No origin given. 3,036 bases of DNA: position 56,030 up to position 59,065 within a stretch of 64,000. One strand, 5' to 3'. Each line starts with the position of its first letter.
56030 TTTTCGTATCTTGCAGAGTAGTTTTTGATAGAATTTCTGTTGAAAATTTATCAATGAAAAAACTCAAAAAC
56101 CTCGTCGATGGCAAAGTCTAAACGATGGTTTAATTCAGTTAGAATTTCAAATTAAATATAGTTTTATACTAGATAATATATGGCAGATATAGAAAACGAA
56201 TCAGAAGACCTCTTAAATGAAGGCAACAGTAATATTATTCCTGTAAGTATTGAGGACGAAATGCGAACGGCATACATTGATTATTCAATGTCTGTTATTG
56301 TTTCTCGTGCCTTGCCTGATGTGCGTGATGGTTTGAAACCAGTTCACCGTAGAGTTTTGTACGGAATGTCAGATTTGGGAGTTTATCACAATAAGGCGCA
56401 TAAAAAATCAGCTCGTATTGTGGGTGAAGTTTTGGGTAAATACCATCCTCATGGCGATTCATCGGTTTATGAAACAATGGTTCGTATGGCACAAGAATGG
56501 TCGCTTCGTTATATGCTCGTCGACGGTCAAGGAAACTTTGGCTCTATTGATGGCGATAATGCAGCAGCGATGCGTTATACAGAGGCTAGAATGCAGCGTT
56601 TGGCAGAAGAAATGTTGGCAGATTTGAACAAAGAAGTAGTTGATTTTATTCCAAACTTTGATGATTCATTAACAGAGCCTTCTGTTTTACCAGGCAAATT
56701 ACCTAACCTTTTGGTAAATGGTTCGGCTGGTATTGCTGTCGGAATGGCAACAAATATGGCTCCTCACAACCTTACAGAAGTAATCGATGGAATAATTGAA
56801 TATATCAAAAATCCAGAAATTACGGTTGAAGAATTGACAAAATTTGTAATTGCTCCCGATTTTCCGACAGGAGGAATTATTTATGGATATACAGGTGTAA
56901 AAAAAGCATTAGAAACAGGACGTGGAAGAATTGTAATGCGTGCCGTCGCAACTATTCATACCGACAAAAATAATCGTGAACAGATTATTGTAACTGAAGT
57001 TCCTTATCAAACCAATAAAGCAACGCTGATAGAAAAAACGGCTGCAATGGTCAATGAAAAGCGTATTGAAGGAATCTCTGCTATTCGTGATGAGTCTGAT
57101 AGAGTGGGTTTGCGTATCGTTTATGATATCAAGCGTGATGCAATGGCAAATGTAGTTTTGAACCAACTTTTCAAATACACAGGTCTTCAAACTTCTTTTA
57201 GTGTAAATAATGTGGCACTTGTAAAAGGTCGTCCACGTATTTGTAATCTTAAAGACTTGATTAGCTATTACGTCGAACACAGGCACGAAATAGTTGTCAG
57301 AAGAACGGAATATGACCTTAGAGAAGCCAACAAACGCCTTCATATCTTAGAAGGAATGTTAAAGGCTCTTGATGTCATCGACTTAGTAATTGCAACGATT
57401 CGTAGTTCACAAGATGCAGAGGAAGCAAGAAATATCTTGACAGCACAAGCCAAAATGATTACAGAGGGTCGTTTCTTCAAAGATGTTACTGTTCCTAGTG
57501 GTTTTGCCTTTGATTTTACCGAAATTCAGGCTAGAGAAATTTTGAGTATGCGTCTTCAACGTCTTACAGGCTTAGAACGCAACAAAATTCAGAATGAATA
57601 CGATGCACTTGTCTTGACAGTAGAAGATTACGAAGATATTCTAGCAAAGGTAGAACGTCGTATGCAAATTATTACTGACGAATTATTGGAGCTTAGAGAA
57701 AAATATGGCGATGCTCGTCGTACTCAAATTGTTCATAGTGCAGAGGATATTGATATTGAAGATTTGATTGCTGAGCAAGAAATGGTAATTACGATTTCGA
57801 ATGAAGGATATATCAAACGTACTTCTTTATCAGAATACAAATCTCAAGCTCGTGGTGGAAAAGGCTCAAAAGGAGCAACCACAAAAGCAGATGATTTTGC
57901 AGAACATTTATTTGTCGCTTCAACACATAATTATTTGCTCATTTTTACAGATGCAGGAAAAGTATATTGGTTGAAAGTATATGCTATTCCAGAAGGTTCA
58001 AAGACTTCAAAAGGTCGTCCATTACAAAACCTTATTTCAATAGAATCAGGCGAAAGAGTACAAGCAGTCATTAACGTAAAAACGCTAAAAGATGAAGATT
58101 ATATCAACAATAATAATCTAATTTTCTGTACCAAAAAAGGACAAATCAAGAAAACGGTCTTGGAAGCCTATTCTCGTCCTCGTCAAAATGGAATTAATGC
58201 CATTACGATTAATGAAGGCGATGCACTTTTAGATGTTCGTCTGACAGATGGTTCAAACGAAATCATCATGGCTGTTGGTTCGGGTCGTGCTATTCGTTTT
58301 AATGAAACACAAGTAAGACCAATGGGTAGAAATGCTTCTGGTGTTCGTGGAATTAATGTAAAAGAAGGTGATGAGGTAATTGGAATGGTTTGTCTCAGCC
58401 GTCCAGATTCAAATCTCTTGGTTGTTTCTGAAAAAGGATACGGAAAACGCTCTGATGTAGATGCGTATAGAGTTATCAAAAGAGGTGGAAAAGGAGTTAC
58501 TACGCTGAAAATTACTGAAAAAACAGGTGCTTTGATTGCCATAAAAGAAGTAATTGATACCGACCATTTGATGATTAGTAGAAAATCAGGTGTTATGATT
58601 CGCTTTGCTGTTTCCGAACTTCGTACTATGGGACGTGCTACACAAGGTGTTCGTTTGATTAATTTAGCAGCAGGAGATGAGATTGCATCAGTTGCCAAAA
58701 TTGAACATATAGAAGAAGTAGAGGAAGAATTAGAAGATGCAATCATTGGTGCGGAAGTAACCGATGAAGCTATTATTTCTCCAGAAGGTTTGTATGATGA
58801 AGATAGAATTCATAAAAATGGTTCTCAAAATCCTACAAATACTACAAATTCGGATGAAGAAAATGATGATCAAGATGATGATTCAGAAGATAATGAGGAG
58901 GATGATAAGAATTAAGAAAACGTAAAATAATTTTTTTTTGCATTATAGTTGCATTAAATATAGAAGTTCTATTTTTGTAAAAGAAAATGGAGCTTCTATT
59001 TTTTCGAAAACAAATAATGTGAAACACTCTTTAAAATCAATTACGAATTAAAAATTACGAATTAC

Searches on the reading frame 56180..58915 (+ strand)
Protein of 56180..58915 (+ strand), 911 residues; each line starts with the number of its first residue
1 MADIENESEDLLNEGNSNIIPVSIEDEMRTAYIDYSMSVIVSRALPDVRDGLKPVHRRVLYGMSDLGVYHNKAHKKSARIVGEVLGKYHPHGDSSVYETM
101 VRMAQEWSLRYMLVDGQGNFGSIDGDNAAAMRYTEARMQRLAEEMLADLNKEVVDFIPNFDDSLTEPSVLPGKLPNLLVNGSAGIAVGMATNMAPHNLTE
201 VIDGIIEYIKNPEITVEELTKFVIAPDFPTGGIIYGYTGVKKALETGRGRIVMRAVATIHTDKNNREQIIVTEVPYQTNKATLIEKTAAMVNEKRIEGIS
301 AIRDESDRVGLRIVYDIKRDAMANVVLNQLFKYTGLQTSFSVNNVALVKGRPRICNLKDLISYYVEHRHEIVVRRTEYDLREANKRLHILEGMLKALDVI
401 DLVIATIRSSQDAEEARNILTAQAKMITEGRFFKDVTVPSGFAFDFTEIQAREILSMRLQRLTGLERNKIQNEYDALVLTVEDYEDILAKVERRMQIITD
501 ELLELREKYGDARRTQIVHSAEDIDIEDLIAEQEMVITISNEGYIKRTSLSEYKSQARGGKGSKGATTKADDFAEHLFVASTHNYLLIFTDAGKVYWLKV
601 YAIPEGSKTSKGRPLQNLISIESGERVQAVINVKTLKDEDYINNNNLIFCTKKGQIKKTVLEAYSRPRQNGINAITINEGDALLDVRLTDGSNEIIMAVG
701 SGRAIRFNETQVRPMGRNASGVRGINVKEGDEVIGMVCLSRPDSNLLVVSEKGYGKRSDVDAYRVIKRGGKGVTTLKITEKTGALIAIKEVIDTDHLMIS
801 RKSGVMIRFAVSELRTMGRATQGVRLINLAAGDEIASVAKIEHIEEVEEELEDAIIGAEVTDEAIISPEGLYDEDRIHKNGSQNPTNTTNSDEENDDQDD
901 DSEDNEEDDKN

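Call 37: search_protein_families(library=pfam, proteins=[window:56180-58915:+], max_evalue=0.001)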
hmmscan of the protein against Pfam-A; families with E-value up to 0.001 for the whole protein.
window:56180-58915:+ (911 aa): 2 families
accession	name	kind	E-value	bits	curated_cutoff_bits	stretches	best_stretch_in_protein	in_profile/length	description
PF00521.26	DNA_topoisoIV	-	4.8e-160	533.6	31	1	43-502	1-431/432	DNA gyrase/topoisomerase IV, subunit A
PF03989.18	DNA_gyraseA_C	-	1.8e-67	223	27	6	701-739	9-47/48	DNA gyrase C-terminal domain, beta-propeller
